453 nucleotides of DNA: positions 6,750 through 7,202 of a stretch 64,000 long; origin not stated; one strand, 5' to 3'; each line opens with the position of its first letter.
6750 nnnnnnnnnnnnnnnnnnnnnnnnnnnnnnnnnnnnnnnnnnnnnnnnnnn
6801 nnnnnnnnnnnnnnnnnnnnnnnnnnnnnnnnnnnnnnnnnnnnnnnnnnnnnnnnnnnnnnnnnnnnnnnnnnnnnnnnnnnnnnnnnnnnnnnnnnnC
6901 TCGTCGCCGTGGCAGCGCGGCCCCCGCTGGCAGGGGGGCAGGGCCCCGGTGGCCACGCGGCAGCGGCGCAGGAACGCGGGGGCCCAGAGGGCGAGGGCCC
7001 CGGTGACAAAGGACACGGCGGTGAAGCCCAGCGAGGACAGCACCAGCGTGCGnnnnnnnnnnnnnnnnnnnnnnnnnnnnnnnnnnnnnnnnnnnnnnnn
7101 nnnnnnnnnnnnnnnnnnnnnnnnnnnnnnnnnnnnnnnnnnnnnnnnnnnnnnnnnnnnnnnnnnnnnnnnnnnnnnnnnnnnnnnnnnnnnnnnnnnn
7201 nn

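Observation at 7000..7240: Duplicated 5' part of SPNS1 exon 7, including its acceptor, inside the flanking satellite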

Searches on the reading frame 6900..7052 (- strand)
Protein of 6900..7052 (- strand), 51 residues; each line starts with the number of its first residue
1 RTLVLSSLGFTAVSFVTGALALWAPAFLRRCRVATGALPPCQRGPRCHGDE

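Call 8: search_solved_structures(query=window:6900-7052:-, max_evalue=1, show_alignments=2)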
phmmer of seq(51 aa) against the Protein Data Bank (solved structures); distinct sequences matched with E-value up to 1: 7.
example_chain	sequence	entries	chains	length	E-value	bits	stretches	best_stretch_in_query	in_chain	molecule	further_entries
9boi_A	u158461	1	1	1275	7.6e-15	57.3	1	3-49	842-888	mVenus,Maltose/maltodextrin-binding periplasmic protein,Protein spinster homolog 1,Designe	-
8ex4_A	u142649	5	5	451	1.6e-06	31.4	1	1-47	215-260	Sphingosine-1-phosphate transporter SPNS2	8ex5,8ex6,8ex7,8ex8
8g92_A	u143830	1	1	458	1.8e-06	31.2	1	1-47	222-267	Sphingosine-1-phosphate transporter SPNS2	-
7yub_R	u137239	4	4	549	2.1e-06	31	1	1-47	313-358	Sphingosine-1-phosphate transporter SPNS2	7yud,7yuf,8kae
8qv5_A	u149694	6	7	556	2.2e-06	31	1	1-47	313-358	Sphingosine-1-phosphate transporter SPNS2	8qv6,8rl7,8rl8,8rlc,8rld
8jhr_A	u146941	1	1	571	2.4e-06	30.9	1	1-47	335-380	Sphingosine-1-phosphate transporter SPNS2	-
8jhq_A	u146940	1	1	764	4.6e-06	30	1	1-47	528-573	Sphingosine-1-phosphate transporter SPNS2,GlgA glycogen synthase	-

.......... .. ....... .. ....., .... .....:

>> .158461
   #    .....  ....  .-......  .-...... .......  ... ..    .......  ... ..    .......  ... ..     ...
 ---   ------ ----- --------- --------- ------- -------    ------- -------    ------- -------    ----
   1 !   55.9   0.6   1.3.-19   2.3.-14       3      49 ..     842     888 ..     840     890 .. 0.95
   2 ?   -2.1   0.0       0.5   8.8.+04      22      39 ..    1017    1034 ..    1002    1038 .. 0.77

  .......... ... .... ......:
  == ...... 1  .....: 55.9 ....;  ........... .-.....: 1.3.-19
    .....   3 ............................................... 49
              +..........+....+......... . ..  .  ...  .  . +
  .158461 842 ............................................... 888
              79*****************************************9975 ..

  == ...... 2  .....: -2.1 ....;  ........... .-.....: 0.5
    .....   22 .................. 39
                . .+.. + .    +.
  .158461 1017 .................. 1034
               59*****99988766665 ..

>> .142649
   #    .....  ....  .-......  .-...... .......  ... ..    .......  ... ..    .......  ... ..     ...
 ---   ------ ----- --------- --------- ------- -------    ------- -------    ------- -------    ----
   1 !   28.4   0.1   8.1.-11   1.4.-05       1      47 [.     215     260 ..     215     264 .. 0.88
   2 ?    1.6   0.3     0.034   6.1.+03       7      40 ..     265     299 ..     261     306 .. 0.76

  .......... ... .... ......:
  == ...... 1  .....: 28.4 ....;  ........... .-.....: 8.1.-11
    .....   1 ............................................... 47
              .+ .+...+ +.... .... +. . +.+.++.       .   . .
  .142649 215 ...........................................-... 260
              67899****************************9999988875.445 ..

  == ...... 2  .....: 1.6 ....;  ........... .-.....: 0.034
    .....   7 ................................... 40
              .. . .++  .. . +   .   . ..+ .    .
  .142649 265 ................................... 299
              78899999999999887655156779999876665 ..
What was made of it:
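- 6898..7053 (-): True SPNS1 exon 7 (156 nt; acceptor AG at 7055-7054, donor GT at 6897-6896). Encodes (N)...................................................(S). Best PDB match is human SPNS1, E=7.6e-15 (call 8).
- Checked: The exon peptide matches human SPNS1 best (9boi_A, E=7.6e-15, against ~1e-6 for SPNS2; call 8).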
